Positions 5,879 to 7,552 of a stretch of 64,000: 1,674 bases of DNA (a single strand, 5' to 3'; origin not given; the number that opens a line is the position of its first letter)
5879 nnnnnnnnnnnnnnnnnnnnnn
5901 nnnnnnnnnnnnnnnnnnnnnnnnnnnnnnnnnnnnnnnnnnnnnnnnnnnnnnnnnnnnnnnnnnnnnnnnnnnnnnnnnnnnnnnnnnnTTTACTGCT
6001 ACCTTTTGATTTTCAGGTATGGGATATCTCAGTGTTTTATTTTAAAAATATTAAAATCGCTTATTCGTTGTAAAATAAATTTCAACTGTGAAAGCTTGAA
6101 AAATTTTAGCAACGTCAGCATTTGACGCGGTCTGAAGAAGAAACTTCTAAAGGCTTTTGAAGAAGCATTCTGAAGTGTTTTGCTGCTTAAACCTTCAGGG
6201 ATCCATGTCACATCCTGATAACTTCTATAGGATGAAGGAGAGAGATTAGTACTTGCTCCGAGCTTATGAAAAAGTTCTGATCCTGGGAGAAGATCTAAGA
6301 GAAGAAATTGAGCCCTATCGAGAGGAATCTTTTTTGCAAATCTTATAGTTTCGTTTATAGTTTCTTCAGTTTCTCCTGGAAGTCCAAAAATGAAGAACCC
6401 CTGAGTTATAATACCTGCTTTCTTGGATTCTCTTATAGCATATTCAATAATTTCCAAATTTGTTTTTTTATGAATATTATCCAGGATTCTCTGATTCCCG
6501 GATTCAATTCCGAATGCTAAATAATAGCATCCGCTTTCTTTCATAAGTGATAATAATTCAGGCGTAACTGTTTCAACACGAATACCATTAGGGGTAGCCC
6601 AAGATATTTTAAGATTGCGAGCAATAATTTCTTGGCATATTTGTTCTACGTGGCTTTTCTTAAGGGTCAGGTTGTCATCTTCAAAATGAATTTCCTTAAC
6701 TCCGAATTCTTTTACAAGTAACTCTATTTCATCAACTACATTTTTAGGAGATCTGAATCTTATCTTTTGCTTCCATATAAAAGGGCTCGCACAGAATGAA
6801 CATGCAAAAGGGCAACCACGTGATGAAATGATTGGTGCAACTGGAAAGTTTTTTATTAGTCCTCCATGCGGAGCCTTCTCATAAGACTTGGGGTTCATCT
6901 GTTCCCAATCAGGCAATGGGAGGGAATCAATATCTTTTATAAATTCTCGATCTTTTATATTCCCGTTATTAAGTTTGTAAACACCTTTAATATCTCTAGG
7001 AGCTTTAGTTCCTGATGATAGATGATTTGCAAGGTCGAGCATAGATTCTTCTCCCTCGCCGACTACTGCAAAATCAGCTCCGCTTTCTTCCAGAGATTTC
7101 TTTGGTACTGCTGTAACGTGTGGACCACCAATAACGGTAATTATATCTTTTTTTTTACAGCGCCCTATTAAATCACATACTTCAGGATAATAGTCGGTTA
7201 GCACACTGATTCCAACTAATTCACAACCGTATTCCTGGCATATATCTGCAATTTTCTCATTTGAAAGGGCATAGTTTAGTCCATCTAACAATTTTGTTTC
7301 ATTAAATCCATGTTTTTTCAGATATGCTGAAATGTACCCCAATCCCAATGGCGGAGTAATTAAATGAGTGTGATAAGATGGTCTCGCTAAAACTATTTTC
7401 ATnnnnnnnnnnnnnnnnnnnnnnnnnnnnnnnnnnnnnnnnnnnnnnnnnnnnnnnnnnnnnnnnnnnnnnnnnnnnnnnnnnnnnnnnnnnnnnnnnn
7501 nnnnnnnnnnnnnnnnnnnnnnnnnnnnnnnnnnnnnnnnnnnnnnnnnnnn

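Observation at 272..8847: Compact minus-strand operon of FAD oxidoreductase, B12-radical-SAM, two large polytopic membrane proteins and a membrane-anchored sulfatase-like protein; candidate undescribed glycan/glycolipid modification module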

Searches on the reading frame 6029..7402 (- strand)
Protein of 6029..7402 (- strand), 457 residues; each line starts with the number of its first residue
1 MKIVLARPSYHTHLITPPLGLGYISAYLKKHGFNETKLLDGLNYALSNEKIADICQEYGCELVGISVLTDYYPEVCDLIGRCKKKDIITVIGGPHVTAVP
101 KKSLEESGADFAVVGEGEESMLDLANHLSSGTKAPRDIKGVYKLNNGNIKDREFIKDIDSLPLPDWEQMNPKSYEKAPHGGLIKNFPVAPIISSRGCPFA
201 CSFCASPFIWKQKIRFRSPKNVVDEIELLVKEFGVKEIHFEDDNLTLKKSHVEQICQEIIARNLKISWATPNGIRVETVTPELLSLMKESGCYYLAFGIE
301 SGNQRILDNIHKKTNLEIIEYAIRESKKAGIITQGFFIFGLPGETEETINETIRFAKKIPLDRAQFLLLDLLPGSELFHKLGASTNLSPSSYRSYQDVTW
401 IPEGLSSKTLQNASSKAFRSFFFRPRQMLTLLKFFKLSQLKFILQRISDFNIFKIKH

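Call 5: search_protein_families(library=pfam, proteins=[window:6029-7402:-], max_evalue=0.01)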
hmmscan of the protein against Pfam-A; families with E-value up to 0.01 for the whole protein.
window:6029-7402:- (457 aa): 2 families
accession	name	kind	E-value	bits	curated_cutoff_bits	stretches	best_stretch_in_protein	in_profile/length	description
PF04055.27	Radical_SAM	-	2e-27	96.9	29.5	1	191-356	1-166/166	Radical SAM superfamily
PF02310.24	B12-binding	-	4.4e-19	68.9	32.1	1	14-124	10-120/121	B12 binding domain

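Call 6: search_protein_families(library=ncbifam, proteins=[window:6029-7402:-], max_evalue=0.01)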
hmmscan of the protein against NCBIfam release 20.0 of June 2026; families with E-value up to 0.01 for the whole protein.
window:6029-7402:- (457 aa): 37 families (the best 25 are shown)
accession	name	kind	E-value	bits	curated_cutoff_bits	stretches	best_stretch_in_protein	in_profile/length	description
TIGR02026.1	BchE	equivalog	1.4e-57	195.7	481.35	1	4-424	3-430/497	magnesium-protoporphyrin IX monomethyl ester anaerobic oxidative cyclase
TIGR03471.1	HpnJ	equivalog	1.5e-54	185.7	577.6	1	34-431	45-442/472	hopanoid biosynthesis associated radical SAM protein HpnJ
NF038361.1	rSAM_Sden_1168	equivalog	8.4e-50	169.8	575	1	15-380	82-472/560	Sden_1168 family B12-binding radical SAM P-methyltransferase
TIGR04072.2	rSAM_ladder_B12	equivalog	2.4e-47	161.6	360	1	18-420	18-410/443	lipid biosynthesis B12-binding/radical SAM protein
TIGR04479.1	bcpD_PhpK_rSAM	subfamily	1.1e-41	142.8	600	1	19-358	73-408/504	PhpK family radical SAM P-methyltransferase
TIGR04013.1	B12_SAM_MJ_1487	hypoth_equivalog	4.5e-41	141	251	1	49-361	33-335/382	TIGR04013 family B12-binding domain/radical SAM domain-containing protein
TIGR04385.1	B12_rSAM_cofa1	equivalog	2.7e-40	138.9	450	1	85-359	98-364/438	B12 lower ligand biosynthesis radical SAM protein BzaD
NF050148.1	rSAM_ApyD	equivalog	6e-37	127.3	750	1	81-426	98-434/645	RiPP biosynthesis radical SAM protein ApyD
TIGR04014.1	B12_SAM_MJ_0865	equivalog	6.3e-30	104.3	360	1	73-379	55-356/434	methyl-coenzyme M reductase glutamine C-methyltransferase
TIGR04295.1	B12_rSAM_oligo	hypoth_equivalog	9.3e-23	80.6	400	1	18-316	25-318/422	TIGR04295 family B12-binding domain-containing radical SAM protein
TIGR03975.1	rSAM_ocin_1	subfamily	9e-22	77.3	281.85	1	84-357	155-428/606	RiPP maturation radical SAM C-methyltransferase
TIGR04367.1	HpnR_B12_rSAM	equivalog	8.2e-20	70.8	650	1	13-395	17-385/490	hopanoid C-3 methylase HpnR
TIGR04428.1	B12_rSAM_trp_MT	equivalog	4.8e-19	68.1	500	1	190-382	218-422/558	tryptophan 2-C-methyltransferase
NF033070.1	rSAM_AprD4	equivalog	1.2e-18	67.3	500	1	183-377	191-386/456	AprD4 family radical SAM diol-dehydratase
NF045585.1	rSAM_slr0320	equivalog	1.9e-18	66.2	775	1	193-358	240-408/511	photosystem II high light acclimation radical SAM protein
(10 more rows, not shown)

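Call 25: find_homologous_proteins(query=window:6029-7402:-, max_evalue=1e-30)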
Query window:6029-7402:- (457 aa): 2761 proteins with E <= 1e-30 among 8000 candidates; the best 120 are listed.
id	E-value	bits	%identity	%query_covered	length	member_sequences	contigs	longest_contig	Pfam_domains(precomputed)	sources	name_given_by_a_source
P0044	0.0e+0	1018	97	100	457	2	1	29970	PF04055.28,PF02310.25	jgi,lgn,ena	-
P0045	1.3e-208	712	66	99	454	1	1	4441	PF04055.28,PF02310.25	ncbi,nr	ncbi:MAG: radical SAM protein [Candidatus Schekmanbacteria bacterium]|nr:MAG: radical SAM protein [C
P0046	6.7e-207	706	67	99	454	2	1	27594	PF04055.28,PF02310.25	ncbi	-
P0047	3.0e-203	694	66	99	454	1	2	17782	PF04055.28,PF02310.25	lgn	-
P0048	2.2e-185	635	60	100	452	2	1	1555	PF04055.28,PF02310.25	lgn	-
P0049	4.3e-184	631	60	99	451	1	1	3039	PF04055.28,PF02310.25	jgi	jgi:radical SAM superfamily enzyme YgiQ (UPF0313 family)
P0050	5.8e-182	624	60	99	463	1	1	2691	PF04055.28,PF02310.25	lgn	-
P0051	2.2e-181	622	60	99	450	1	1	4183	PF04055.28,PF02310.25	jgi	-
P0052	7.1e-179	614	59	99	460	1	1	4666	PF04055.28,PF02310.25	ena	-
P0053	7.4e-179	613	59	99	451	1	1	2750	PF04055.28,PF02310.25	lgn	-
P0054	1.1e-178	613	59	99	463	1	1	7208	PF04055.28,PF02310.25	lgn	-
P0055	2.2e-178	612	60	100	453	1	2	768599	PF04055.28,PF02310.25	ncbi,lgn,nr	ncbi:MAG: radical SAM protein [Deltaproteobacteria bacterium]|nr:radical SAM protein [Deltaproteobac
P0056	5.2e-178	611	57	100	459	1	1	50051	PF04055.28,PF02310.25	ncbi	-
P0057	8.8e-178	610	59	99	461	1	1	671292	PF04055.28,PF02310.25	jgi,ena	-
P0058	1.0e-177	610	59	99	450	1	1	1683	PF04055.28,PF02310.25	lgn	-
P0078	3.2e-174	598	58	99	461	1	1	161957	PF04055.28,PF02310.25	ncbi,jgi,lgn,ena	ncbi:MAG: radical SAM protein [Candidatus Omnitrophota bacterium]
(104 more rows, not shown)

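Call 26: find_encoding_contigs(protein=P0044, flank=10000, max_places=2)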
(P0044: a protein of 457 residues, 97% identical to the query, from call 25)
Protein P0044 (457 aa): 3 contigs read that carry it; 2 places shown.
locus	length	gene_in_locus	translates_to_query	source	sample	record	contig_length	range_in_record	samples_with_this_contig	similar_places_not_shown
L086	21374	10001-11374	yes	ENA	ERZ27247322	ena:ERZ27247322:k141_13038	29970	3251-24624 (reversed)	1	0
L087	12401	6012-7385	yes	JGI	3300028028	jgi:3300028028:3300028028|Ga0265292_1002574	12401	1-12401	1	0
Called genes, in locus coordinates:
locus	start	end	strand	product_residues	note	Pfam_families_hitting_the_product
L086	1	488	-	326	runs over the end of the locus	PF02397:Bac_transf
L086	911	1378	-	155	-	PF00072:Response_reg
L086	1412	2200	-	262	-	PF10609:ParA, PF13614:AAA_31, PF01656:CbiA (weak)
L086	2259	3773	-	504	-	PF02706:Wzz (weak), PF13807:GNVR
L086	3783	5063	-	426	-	PF10082:BBP2_2 (faint)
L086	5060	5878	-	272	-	PF02563:Poly_export, PF10531:SLBB, PF22461:SLBB_2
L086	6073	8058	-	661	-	PF10114:PocR, PF01590:GAF, PF13185:GAF_2, PF00990:GGDEF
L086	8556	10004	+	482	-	PF01593:Amino_oxidase, PF13450:NAD_binding_8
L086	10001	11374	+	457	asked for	PF02310:B12-binding, PF04055:Radical_SAM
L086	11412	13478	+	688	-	PF13231:PMT_2 (weak)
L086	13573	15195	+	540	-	PF13231:PMT_2 (weak)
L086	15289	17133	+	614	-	PF00884:Sulfatase, PF01663:Phosphodiest (faint), PF16347:SGSH_C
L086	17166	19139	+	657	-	-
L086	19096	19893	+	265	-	PF00535:Glycos_transf_2, PF10111:Glyco_tranf_2_2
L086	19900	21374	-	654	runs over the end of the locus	PF13432:TPR_16 (faint), PF14559:TPR_19 (faint), PF13371:TPR_9 (faint), PF13431:TPR_17 (faint), PF00515:TPR_1, PF07719:TPR_2 (weak), PF13181:TPR_8 (weak), PF13414:TPR_11 (weak), +4 more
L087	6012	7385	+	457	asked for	PF02310:B12-binding, PF04055:Radical_SAM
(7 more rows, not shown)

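Call 27: find_encoding_contigs(protein=P0055, flank=10000, max_places=2)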
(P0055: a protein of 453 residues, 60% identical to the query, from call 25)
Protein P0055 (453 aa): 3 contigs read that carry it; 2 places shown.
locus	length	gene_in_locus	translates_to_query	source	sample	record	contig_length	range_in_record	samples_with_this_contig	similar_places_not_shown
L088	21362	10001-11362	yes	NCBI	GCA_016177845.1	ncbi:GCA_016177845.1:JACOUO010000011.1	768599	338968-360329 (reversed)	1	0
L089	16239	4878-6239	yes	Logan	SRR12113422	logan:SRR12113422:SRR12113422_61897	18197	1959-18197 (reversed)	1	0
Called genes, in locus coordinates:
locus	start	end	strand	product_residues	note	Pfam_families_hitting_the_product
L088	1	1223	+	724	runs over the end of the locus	PF01966:HD, PF13328:HD_4, PF04607:RelA_SpoT, PF02824:TGS, PF19296:RelA_AH, PF28438:RelA_RIS, PF13291:ACT_4, PF01842:ACT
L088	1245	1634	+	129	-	PF01042:Ribonuc_L-PSP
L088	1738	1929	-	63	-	PF00830:Ribosomal_L28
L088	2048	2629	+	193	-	PF02698:DUF218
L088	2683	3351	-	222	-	PF00753:Lactamase_B, PF13483:Lactamase_B_3, PF12706:Lactamase_B_2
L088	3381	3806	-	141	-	PF04463:2-thiour_desulf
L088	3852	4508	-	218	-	PF00551:Formyl_trans_N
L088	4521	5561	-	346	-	PF00586:AIRS, PF02769:AIRS_C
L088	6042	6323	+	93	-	PF04026:SpoVG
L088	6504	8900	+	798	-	PF09852:DUF2079 (weak)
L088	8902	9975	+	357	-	-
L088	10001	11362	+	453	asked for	PF02310:B12-binding, PF04055:Radical_SAM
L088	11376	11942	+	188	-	PF04307:YdjM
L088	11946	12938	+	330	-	PF13353:Fer4_12 (weak), PF04055:Radical_SAM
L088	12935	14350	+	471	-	PF02310:B12-binding, PF04055:Radical_SAM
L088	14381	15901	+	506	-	PF02310:B12-binding, PF19864:Radical_SAM_N2 (weak), PF04055:Radical_SAM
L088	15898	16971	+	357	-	PF04055:Radical_SAM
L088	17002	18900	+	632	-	-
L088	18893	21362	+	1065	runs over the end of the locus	PF11847:GT-C_AftD (faint)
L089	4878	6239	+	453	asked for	PF02310:B12-binding, PF04055:Radical_SAM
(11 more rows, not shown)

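Call 28: find_encoding_contigs(protein=P0078, flank=10000, max_places=2)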
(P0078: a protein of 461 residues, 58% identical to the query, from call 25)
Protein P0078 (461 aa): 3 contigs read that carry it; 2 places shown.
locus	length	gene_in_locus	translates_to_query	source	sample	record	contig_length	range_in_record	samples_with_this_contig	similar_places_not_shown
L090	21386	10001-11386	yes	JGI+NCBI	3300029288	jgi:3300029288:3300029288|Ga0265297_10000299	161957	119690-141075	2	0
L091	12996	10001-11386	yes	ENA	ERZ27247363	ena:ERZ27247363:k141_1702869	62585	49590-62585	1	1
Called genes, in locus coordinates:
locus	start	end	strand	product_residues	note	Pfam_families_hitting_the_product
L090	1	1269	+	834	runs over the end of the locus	PF02516:STT3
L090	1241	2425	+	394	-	PF00535:Glycos_transf_2, PF26629:GT2_TM_C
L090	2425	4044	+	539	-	PF02366:PMT (weak), PF13231:PMT_2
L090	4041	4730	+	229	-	PF00483:NTP_transferase, PF12804:NTP_transf_3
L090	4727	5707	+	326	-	PF00288:GHMP_kinases_N, PF08544:GHMP_kinases_C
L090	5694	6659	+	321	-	PF01073:3Beta_HSD, PF01370:Epimerase, PF02719:Polysacc_synt_2, PF04321:RmlD_sub_bind, PF05368:NmrA (weak), PF07993:NAD_binding_4 (faint), PF16363:GDP_Man_Dehyd, PF13460:NAD_binding_10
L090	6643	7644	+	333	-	PF00535:Glycos_transf_2, PF10111:Glyco_tranf_2_2 (weak), PF13506:Glyco_transf_21 (weak), PF13641:Glyco_tranf_2_3, PF13632:Glyco_trans_2_3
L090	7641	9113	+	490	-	PF04055:Radical_SAM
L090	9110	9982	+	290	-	-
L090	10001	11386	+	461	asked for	PF02310:B12-binding, PF04055:Radical_SAM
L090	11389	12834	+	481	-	PF00890:FAD_binding_2 (weak), PF01266:DAO, PF01494:FAD_binding_3 (faint), PF01593:Amino_oxidase, PF03486:HI0933_like (faint), PF07992:Pyr_redox_2 (faint), PF12831:FAD_oxidored (faint), PF13450:NAD_binding_8, +1 more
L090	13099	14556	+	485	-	PF02310:B12-binding, PF04055:Radical_SAM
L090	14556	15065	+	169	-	-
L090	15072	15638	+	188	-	-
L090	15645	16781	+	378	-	PF04055:Radical_SAM, PF11946:DUF3463 (weak)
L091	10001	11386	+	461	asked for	PF02310:B12-binding, PF04055:Radical_SAM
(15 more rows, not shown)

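Call 35: find_related_loci(query=A2, collection=metagenome_contigs, flank=10000)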
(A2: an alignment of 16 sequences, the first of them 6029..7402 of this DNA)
Query A2 (457 aa) in metagenome_contigs; peptide patterns used: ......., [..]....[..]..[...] (x = any residue, [..] = any of these).
600 stretches matched a pattern (row limit reached: there are more); 287 encode a relative of the query (tblastn E <= 1e-3); the best 80 are kept; 80 distinct loci.
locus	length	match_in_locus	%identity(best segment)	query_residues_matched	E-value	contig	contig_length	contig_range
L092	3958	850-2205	59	1-457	0e+0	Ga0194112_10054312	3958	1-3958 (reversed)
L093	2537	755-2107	59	1-456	0e+0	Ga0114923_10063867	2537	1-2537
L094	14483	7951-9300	57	1-456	6e-180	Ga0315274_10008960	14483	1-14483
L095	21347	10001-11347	57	1-453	3e-178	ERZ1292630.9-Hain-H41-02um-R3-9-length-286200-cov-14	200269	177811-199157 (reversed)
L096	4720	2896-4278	58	1-457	0e+0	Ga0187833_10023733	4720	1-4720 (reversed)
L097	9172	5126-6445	59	1-455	3e-177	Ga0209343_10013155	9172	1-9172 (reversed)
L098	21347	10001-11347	58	1-453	2e-174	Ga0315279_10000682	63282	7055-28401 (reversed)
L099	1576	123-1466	55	1-453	0e+0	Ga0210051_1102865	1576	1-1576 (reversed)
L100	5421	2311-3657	56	1-453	2e-175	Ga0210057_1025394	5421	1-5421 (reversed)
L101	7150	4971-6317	54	1-452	2e-172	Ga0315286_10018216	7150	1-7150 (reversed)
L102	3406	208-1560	57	1-456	3e-180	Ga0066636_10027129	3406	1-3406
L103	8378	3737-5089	55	1-454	2e-171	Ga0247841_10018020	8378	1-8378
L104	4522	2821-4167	54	3-455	4e-176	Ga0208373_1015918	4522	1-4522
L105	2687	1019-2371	53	1-456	0e+0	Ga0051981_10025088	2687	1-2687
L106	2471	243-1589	55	1-453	0e+0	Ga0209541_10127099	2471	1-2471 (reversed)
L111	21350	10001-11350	57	1-452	1e-167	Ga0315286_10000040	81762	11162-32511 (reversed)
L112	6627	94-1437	56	1-453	2e-168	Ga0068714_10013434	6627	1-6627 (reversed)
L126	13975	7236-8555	51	1-454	1e-158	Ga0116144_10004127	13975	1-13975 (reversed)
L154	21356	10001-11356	47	1-454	3e-141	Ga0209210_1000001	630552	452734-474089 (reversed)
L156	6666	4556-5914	48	1-454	2e-141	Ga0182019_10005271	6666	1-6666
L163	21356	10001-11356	49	1-453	4e-140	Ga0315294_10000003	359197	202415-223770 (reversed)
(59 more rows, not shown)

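Call 44: search_protein_families(library=pfam, proteins=[L086:17166-19139:+, L086:19096-19893:+, L154:16126-16854:-, L088:15898-16971:+, L098:3956-5098:+, L156:2024-3832:+, L111:11380-13092:+, L163:11476-13230:+, L112:2951-5248:+, L126:9957-11618:-], max_evalue=0.01)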
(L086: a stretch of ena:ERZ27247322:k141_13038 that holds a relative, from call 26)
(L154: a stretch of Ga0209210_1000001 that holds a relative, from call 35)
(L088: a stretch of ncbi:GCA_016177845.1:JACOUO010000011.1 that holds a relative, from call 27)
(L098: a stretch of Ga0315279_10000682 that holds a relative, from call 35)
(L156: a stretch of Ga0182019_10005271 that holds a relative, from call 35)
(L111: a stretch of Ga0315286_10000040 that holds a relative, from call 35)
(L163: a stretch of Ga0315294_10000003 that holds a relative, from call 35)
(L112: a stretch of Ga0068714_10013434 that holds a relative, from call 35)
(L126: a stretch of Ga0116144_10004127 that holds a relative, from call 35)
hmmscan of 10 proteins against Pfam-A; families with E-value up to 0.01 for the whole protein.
L086:17166-19139:+ (657 aa): 1 family
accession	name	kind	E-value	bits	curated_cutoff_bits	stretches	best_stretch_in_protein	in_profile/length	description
PF13231.12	PMT_2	-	0.00017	22.2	26.1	1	165-312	4-145/160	Dolichyl-phosphate-mannose-protein mannosyltransferase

L086:19096-19893:+ (265 aa): 3 families
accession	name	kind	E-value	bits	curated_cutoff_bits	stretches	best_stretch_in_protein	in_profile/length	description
PF00535.33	Glycos_transf_2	-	2.3e-29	102.9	23.3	1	28-197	1-168/168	Glycosyl transferase family 2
PF10111.15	Glyco_tranf_2_2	-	1.2e-07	32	27.3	1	28-131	1-104/276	Glycosyltransferase like family 2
PF13641.12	Glyco_tranf_2_3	-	0.00037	21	27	1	27-140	3-119/230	Glycosyltransferase like family 2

L154:16126-16854:- (242 aa): 3 families
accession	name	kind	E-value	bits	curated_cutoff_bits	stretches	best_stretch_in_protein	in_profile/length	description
PF00535.33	Glycos_transf_2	-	6.4e-32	111.2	23.3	1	8-175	1-167/168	Glycosyl transferase family 2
PF10111.15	Glyco_tranf_2_2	-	3.1e-07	30.6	27.3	1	8-100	1-93/276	Glycosyltransferase like family 2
PF13704.12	Glyco_tranf_2_4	-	0.0089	16.9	27.5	0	33-98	12-81/98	Glycosyl transferase family 2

L088:15898-16971:+ (357 aa): 1 family
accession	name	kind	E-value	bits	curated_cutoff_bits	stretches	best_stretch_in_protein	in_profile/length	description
PF04055.27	Radical_SAM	-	3.6e-20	73.2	29.5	1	40-194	3-165/166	Radical SAM superfamily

L098:3956-5098:+ (380 aa): 6 families
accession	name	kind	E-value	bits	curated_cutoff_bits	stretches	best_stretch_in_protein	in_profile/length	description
PF00534.26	Glycos_transf_1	-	4.5e-36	124.4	26.4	1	200-353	14-168/172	Glycosyl transferases group 1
PF13692.12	Glyco_trans_1_4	-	4.2e-31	108.6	27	1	204-343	4-142/142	Glycosyl transferases group 1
PF13439.12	Glyco_transf_4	-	7.2e-10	39.6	28.5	1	17-179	3-168/170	Glycosyltransferase Family 4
PF20706.3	GT4-conflict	-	3.8e-09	36.5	26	1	235-327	234-326/385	Family 4 Glycosyltransferase in conflict systems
PF13524.12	Glyco_trans_1_2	-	6.2e-06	26.7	25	1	262-371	29-143/144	Glycosyl transferase-like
PF00982.27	Glyco_transf_20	-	0.0021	17.3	32.5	1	264-355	356-451/473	Glycosyltransferase family 20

L156:2024-3832:+ (602 aa): 15 families
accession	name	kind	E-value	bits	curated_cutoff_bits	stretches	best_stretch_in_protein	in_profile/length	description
PF00515.34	TPR_1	-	7.4e-25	86.2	27.8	2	525-557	2-34/34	Tetratricopeptide repeat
PF07719.23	TPR_2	-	1.1e-23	81.8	27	2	525-557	2-34/34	Tetratricopeptide repeat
PF13431.12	TPR_17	-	4.8e-16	58.1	24.4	1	548-579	3-34/34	Tetratricopeptide repeat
PF13181.12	TPR_8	-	8.8e-16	57.1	25.7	1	525-557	2-34/34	Tetratricopeptide repeat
PF13371.12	TPR_9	-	4.7e-14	52.6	35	2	533-580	4-51/73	Tetratricopeptide repeat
PF13414.12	TPR_11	-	1.4e-13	50.7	26.8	1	531-572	1-42/42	TPR repeat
PF13432.12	TPR_16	-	1.1e-08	35.7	32.7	0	530-582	3-54/65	Tetratricopeptide repeat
PF13424.12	TPR_12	-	2.1e-08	34.7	30.1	1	525-580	4-60/77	Tetratricopeptide repeat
PF14559.12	TPR_19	-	4.2e-08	33.8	25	1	538-579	5-46/68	Tetratricopeptide repeat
PF13428.12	TPR_14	-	2e-06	28.3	23.5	0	448-483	4-39/44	Tetratricopeptide repeat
PF13174.12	TPR_6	-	4.3e-05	24.3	26.3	0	561-579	3-21/33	Tetratricopeptide repeat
PF12569.14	NatA_aux_su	-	0.00083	18.9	33.3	0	453-501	201-248/515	N-terminal acetyltransferase A, auxiliary subunit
PF13374.12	TPR_10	-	0.0014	19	27.5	0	525-552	3-30/42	Tetratricopeptide repeat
PF07721.20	TPR_4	-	0.0017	19.2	27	0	562-579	5-22/26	Tetratricopeptide repeat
PF13231.12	PMT_2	-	0.0023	18.6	26.1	1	112-232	14-129/160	Dolichyl-phosphate-mannose-protein mannosyltransferase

L111:11380-13092:+ (570 aa): 2 families
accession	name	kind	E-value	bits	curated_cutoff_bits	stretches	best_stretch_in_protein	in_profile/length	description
PF20604.3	DUF6798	-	9.8e-16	57.7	26.9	1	448-505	4-61/61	Domain of unknown function (DUF6798)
PF14897.12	EpsG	-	7.3e-08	32.4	30.1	1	19-388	4-325/326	EpsG family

L163:11476-13230:+ (584 aa): 0 families

L112:2951-5248:+ (765 aa): 1 family
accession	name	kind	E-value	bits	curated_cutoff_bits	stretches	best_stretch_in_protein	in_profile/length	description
PF09586.16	YfhO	-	8.2e-08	31.5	28.5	1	85-454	74-434/835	Bacterial membrane protein YfhO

L126:9957-11618:- (553 aa): 1 family
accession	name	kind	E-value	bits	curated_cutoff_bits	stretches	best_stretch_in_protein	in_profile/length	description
PF13231.12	PMT_2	-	4.7e-07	30.6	26.1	1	76-237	3-160/160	Dolichyl-phosphate-mannose-protein mannosyltransferase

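Call 46: search_solved_structures(query=A2, max_evalue=0.001)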
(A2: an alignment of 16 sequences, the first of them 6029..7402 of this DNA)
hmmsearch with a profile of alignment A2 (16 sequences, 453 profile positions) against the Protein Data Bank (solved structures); distinct sequences matched with E-value up to 0.001: 11.
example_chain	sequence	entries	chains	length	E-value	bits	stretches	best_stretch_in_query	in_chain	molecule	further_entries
9ccb_A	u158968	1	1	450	2.6e-25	92.3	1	187-380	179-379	Radical SAM core domain-containing protein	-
6fd2_B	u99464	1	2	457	6e-22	81.3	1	183-391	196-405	Putative apramycin biosynthetic oxidoreductase 4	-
6wte_A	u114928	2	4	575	5.4e-18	68.2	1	186-362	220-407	B12-binding domain-containing protein | Tryptophan-C2-methyltransferase containing B12-binding domain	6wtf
5ul2_A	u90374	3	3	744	1.8e-14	56.6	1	18-354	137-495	OxsB protein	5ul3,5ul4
7kdx_A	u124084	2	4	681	2.3e-11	46.4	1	48-349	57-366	Methyltransferase TokK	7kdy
2qgq_A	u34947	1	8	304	3.9e-09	39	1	183-411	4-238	Protein TM_1862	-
4jc0_A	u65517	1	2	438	6.9e-09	38.2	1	182-411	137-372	Ribosomal protein S12 methylthiotransferase RimO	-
9n1b_A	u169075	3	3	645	1.5e-08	37.1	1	79-352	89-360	Radical SAM protein | Radical SAM enzyme CysS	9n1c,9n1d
7mjv_A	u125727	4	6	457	4.9e-06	28.8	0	189-405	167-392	tRNA-2-methylthio-N(6)-dimethylallyladenosine synthase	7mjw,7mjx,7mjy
7mjz_A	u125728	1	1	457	1e-05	27.8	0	189-404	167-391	tRNA-2-methylthio-N(6)-dimethylallyladenosine synthase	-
4q37_A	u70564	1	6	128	0.00047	22.3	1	47-121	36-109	Radical SAM protein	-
